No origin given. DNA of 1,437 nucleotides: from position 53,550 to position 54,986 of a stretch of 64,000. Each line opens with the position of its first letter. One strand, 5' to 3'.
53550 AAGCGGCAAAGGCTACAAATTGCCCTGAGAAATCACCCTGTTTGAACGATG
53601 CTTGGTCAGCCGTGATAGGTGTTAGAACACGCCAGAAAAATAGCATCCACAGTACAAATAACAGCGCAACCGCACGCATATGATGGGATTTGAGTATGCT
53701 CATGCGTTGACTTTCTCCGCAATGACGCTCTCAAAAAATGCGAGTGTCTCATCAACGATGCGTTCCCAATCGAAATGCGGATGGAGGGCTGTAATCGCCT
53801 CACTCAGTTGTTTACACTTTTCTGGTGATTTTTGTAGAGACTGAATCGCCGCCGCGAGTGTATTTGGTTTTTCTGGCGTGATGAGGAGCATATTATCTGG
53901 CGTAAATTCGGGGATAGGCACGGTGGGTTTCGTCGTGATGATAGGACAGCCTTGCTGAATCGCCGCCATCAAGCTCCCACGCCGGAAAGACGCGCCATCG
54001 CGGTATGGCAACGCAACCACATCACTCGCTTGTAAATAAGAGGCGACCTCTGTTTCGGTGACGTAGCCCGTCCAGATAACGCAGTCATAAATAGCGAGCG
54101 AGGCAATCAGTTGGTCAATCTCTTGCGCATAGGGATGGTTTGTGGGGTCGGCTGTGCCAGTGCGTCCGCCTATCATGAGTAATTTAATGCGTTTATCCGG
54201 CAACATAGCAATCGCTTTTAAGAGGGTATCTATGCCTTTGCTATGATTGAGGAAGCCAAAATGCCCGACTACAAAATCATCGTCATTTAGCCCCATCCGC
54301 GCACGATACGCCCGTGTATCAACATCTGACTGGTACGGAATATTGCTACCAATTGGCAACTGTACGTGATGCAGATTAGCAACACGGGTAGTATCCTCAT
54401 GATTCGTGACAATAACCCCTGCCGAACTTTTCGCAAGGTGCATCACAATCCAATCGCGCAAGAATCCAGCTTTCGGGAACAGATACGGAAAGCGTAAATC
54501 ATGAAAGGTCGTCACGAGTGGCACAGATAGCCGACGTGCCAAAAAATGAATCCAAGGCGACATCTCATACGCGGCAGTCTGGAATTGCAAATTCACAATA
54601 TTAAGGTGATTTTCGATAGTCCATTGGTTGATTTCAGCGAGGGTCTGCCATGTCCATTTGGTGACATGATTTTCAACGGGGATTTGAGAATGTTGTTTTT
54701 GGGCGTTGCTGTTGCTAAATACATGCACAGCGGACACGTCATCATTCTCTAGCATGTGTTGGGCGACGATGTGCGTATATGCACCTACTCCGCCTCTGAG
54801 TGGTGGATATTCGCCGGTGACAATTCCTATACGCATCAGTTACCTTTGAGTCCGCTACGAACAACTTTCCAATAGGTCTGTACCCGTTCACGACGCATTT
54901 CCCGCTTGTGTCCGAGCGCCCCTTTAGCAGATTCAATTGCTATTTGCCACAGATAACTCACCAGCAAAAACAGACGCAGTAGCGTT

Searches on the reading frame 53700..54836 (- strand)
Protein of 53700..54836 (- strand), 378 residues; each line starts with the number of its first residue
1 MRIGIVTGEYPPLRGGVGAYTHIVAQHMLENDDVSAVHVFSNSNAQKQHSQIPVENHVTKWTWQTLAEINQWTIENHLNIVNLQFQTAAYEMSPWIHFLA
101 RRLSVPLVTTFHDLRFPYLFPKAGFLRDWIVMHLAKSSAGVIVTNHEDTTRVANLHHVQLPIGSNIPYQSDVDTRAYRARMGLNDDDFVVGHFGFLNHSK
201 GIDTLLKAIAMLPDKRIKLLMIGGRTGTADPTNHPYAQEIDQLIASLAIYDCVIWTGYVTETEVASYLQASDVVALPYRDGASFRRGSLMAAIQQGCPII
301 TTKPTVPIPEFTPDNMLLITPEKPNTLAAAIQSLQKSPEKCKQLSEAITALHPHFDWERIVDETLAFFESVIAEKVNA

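Call 52: search_protein_families(library=pfam, proteins=[window:53700-54836:-], max_evalue=0.0001)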
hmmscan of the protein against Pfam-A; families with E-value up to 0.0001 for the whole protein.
window:53700-54836:- (378 aa): 4 families
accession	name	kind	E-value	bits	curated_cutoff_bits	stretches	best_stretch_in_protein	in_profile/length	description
PF00534.26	Glycos_transf_1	-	1.6e-20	73.8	26.4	1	175-347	3-168/172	Glycosyl transferases group 1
PF13692.12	Glyco_trans_1_4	-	1.7e-18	67.6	27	1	189-334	3-139/142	Glycosyl transferases group 1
PF13579.12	Glyco_trans_4_4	-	8.2e-06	26.7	29.7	1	91-149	80-139/158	Glycosyl transferase 4-like domain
PF13439.12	Glyco_transf_4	-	1.4e-05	25.6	28.5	1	15-153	2-149/170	Glycosyltransferase Family 4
